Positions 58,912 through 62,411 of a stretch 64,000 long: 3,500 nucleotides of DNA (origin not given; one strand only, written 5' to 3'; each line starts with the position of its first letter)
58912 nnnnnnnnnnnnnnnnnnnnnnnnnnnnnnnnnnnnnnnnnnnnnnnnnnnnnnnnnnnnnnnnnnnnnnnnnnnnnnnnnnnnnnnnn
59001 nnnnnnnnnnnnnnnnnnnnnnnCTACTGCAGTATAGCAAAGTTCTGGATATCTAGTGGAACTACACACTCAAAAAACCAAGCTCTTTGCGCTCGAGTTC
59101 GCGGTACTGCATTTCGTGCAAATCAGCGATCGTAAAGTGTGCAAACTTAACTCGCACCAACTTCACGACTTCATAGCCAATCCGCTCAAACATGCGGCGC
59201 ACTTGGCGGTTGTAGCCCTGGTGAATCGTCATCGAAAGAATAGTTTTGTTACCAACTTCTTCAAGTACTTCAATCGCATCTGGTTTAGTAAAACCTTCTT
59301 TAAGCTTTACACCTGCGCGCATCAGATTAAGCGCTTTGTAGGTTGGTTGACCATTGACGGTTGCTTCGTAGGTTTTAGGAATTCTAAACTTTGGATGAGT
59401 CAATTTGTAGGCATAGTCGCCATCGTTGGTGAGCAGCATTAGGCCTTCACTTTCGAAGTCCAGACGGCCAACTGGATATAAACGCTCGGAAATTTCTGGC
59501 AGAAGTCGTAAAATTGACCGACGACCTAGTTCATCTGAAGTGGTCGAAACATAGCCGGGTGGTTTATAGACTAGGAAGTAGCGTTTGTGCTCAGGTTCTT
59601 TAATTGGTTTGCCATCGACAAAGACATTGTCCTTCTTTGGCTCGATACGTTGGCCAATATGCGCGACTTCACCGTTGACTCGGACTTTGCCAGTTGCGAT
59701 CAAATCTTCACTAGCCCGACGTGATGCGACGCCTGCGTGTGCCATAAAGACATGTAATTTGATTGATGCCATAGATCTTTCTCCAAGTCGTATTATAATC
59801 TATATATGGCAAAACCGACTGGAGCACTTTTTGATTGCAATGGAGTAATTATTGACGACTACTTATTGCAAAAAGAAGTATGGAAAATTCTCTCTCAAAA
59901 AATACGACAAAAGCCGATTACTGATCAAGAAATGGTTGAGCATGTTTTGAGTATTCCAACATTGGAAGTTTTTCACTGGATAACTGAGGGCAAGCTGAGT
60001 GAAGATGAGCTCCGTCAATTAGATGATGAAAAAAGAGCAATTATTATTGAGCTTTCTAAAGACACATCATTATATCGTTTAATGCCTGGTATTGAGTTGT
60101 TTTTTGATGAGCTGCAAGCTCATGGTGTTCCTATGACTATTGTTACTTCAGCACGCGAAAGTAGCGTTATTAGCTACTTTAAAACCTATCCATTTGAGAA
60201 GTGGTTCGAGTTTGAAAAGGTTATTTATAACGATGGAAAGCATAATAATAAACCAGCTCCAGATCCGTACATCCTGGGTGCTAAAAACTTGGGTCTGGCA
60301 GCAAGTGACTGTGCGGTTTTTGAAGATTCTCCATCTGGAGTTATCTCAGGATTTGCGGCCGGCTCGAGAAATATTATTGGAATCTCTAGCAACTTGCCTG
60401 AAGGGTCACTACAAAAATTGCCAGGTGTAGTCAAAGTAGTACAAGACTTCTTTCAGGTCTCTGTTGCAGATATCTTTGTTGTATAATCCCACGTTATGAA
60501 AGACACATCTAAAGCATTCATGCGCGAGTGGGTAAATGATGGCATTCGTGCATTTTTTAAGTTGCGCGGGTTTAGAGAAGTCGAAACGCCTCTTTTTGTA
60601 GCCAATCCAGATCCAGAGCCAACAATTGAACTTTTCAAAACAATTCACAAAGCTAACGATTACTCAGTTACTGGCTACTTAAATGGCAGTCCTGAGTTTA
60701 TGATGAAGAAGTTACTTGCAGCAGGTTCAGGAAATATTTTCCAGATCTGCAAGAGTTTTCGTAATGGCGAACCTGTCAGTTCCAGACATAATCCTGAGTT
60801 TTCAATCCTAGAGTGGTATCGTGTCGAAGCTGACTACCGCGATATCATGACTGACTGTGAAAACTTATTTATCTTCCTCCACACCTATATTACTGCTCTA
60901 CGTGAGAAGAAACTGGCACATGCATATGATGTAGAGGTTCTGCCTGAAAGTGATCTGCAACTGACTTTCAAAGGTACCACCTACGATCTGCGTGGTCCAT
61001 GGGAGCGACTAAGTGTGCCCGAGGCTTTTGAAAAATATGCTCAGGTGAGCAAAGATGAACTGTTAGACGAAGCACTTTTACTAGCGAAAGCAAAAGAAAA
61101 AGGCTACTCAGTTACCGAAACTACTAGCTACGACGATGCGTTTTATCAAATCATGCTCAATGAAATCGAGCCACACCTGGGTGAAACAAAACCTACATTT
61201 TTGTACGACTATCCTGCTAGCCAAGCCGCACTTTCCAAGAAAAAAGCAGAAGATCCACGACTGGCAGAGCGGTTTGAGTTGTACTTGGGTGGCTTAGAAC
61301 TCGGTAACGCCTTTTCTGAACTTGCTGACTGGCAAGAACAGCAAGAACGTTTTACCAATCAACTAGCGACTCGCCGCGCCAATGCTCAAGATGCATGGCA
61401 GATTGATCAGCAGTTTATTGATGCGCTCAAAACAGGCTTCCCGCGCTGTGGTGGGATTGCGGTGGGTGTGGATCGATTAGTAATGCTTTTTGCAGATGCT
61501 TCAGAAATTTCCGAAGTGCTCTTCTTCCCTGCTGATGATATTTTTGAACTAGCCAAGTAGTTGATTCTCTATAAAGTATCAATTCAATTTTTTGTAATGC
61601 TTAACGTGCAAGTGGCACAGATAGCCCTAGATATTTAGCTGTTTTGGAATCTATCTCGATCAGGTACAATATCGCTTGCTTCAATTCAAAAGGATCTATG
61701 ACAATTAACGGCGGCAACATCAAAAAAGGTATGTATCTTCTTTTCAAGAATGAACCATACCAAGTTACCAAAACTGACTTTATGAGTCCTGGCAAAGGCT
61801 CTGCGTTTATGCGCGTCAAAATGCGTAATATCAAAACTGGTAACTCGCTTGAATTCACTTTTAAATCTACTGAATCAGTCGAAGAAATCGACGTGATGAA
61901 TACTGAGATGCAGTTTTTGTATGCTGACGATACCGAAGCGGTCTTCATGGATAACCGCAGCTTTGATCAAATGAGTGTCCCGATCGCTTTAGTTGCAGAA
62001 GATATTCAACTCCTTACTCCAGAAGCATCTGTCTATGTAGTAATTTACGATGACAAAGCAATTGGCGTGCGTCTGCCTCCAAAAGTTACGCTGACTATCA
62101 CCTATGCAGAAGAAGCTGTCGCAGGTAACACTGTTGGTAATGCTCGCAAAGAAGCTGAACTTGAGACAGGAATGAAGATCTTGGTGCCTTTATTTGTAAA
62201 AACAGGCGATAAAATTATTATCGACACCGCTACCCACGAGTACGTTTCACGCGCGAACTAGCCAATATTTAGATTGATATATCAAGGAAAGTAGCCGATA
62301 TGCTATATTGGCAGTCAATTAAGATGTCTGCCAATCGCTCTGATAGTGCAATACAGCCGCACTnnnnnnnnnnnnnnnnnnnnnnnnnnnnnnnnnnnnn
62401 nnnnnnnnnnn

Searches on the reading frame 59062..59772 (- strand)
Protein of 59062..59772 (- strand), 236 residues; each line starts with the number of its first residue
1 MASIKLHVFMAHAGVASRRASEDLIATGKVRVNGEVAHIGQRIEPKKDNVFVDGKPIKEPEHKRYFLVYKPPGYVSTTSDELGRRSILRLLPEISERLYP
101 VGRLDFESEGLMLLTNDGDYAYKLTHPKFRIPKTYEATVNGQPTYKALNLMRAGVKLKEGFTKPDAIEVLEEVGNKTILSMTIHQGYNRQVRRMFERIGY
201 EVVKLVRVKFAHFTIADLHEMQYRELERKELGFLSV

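Call 33: search_protein_families(library=pfam, proteins=[window:59062-59772:-], max_evalue=0.000001)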
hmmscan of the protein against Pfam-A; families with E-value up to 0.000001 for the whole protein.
window:59062-59772:- (236 aa): 2 families
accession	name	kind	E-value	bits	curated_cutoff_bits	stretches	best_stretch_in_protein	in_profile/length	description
PF00849.27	PseudoU_synth_2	-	1.1e-21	78.1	26.8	1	65-196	2-151/152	RNA pseudouridylate synthase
PF01479.30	S4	-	2.3e-09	37.3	22.8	1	6-44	3-43/48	S4 domain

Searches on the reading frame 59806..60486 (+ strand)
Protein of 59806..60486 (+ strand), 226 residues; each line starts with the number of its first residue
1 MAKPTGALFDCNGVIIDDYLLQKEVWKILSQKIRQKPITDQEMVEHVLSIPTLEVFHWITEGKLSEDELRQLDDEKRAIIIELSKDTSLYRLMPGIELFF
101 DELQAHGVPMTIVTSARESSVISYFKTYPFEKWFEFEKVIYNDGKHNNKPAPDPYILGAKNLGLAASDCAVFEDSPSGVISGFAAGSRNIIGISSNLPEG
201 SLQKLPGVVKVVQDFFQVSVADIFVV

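Call 33: search_protein_families(library=pfam, proteins=[window:59806-60486:+], max_evalue=0.000001)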
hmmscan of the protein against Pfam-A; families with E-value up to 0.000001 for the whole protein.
window:59806-60486:+ (226 aa): 2 families
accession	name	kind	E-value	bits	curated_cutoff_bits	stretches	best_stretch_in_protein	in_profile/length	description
PF13419.12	HAD_2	-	1.2e-17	65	23.8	1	8-188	2-174/178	Haloacid dehalogenase-like hydrolase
PF00702.32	Hydrolase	-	2.6e-14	54.5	26.4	1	7-186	4-191/191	haloacid dehalogenase-like hydrolase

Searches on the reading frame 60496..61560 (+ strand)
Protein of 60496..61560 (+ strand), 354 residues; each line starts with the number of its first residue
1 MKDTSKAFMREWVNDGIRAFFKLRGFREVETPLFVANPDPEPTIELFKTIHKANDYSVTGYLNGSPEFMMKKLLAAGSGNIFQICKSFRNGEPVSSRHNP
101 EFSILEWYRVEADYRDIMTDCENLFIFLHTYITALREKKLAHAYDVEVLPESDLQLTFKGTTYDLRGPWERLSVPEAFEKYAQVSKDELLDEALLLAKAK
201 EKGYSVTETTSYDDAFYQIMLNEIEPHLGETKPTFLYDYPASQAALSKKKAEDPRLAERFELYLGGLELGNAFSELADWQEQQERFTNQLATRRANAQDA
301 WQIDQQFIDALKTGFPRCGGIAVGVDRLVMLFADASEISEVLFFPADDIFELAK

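Call 33: search_protein_families(library=pfam, proteins=[window:60496-61560:+], max_evalue=0.000001)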
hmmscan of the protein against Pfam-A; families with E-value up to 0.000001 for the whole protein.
window:60496-61560:+ (354 aa): 1 family
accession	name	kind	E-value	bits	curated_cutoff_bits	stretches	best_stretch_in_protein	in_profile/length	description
PF00152.25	tRNA-synt_2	-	2e-54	185.2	25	1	9-347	24-307/308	tRNA synthetases class II (D, K and N)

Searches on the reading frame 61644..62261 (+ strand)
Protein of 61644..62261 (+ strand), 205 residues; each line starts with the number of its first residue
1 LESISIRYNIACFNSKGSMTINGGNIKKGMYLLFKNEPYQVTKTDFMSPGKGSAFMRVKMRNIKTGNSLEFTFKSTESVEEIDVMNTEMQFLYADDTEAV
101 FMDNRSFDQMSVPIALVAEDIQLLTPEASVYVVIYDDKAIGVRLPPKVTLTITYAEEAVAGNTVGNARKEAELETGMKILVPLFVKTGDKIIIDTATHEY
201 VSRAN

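Call 47: search_protein_families(library=pfam, proteins=[window:61644-62261:+], max_evalue=0.001)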
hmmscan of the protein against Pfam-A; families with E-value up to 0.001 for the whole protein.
window:61644-62261:+ (205 aa): 3 families
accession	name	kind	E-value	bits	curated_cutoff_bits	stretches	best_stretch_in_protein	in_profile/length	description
PF09285.17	Elong-fact-P_C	-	2.6e-22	78.7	25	1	148-203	1-56/56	Elongation factor P, C-terminal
PF08207.18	EFP_N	-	3.2e-20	72.3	23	1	24-79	3-58/58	Elongation factor P (EF-P) KOW-like domain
PF01132.26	EFP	-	1.8e-14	53.8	27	1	88-140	2-54/54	Elongation factor P (EF-P) OB domain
